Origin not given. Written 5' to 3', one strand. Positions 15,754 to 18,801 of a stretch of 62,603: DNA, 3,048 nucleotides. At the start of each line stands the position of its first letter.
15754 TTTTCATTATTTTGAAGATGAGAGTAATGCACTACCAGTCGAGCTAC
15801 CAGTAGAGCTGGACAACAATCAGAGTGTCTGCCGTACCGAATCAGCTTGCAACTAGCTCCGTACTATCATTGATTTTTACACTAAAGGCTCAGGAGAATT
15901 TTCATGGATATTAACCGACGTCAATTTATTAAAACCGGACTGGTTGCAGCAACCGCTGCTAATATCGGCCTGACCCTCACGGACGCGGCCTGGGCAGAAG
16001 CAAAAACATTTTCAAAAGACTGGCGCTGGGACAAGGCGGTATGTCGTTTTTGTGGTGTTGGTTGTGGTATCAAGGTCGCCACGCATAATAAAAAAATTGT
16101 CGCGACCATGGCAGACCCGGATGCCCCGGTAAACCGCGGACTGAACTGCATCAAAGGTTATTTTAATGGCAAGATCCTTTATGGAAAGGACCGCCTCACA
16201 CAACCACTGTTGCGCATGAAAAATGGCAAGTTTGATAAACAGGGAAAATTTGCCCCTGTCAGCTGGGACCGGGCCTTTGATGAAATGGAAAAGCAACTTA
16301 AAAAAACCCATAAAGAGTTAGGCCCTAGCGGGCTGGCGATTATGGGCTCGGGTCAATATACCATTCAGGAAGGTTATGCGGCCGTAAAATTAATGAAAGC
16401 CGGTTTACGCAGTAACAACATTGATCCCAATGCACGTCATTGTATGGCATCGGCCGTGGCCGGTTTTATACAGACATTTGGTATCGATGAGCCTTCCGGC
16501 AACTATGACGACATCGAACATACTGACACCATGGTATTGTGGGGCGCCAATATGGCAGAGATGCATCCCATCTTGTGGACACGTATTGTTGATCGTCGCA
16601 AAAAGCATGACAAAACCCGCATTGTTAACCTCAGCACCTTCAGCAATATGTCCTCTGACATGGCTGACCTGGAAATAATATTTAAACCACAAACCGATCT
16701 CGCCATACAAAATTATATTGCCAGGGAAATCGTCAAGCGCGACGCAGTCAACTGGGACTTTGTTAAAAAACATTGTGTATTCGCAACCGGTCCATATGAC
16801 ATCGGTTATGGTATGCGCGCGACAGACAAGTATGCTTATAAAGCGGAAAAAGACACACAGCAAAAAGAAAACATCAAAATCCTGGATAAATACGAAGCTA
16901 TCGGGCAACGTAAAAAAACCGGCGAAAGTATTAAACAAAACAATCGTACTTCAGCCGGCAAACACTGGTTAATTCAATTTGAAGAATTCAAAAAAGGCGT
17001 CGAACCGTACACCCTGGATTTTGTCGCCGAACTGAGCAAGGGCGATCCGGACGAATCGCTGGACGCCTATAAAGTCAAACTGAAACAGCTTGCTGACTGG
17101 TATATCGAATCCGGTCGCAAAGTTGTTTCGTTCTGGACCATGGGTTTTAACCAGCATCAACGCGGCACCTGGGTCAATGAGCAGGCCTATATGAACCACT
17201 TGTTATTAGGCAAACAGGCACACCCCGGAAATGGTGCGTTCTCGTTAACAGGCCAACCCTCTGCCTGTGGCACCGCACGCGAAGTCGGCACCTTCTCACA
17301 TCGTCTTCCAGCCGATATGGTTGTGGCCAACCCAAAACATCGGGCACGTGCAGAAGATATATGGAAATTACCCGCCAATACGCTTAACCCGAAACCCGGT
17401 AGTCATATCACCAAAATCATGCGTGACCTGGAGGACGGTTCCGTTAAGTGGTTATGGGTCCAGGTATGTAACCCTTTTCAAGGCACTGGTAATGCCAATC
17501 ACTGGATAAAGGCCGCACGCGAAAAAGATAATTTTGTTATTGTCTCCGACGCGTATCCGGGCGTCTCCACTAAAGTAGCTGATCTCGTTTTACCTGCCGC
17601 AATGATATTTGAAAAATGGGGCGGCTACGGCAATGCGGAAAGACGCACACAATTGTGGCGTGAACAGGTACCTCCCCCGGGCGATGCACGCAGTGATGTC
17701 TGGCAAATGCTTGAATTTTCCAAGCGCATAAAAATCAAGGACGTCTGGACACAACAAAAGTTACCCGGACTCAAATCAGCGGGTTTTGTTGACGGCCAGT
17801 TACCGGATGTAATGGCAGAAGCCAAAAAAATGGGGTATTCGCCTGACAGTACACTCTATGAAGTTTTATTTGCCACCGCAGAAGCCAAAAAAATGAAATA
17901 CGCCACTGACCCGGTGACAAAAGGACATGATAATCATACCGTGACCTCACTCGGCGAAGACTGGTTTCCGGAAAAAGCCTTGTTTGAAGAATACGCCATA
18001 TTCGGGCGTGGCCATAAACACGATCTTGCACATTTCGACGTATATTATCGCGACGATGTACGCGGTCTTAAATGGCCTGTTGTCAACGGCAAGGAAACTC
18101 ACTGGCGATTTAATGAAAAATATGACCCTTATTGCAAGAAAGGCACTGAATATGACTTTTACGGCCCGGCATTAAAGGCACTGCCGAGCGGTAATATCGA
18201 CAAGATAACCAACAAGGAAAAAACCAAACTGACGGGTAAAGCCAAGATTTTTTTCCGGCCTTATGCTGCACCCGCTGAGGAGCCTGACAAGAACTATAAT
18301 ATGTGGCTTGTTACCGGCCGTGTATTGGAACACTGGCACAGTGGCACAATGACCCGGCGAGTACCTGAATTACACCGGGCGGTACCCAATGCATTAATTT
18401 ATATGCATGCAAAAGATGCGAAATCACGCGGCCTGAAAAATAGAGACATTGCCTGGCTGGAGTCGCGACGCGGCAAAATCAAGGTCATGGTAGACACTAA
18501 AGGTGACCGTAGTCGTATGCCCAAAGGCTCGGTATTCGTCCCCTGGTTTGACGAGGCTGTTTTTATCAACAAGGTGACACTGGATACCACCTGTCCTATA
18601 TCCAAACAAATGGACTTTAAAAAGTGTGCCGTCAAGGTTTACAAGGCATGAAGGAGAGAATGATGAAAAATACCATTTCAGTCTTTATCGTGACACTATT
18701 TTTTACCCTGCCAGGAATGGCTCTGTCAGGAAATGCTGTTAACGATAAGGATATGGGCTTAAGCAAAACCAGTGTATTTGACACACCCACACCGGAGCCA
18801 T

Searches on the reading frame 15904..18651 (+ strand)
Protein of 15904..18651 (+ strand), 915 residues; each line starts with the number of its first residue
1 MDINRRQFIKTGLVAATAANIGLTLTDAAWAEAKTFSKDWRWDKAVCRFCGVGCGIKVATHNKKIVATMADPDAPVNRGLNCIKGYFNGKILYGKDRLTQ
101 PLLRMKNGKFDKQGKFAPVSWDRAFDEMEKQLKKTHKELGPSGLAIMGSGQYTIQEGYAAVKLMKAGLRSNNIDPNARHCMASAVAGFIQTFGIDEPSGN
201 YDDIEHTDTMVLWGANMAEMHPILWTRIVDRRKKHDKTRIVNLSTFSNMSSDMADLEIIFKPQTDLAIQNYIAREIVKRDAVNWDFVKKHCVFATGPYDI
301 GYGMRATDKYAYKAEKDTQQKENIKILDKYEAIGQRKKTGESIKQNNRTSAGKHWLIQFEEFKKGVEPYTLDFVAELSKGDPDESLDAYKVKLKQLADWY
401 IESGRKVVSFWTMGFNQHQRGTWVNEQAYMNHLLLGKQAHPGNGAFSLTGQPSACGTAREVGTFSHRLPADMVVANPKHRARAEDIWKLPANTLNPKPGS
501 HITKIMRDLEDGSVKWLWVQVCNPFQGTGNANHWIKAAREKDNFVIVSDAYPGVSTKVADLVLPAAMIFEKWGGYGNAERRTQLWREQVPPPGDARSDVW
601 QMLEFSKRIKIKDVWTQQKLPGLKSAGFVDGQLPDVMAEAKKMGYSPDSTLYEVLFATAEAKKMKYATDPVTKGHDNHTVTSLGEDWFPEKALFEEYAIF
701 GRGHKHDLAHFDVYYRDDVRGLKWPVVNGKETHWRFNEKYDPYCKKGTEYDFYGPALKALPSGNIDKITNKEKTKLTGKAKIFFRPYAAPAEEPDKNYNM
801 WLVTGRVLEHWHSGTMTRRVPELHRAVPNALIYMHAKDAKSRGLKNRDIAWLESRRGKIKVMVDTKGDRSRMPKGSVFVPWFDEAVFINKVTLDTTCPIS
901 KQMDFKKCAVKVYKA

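Call 105: search_protein_families(library=pfam, proteins=[window:15904-18651:+], max_evalue=0.00001)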
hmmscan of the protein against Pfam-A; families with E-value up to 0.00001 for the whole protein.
window:15904-18651:+ (915 aa): 3 families
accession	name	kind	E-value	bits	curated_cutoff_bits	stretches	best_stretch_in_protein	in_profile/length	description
PF00384.28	Molybdopterin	-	5.9e-61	206.9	24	1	97-607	1-352/353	Molybdopterin oxidoreductase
PF01568.27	Molydop_binding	-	3.7e-23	82.1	26.8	1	800-909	1-110/110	Molydopterin dinucleotide binding domain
PF04879.21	Molybdop_Fe4S4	-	1.1e-17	64.2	22.7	1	41-93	2-54/55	Molybdopterin oxidoreductase Fe4S4 domain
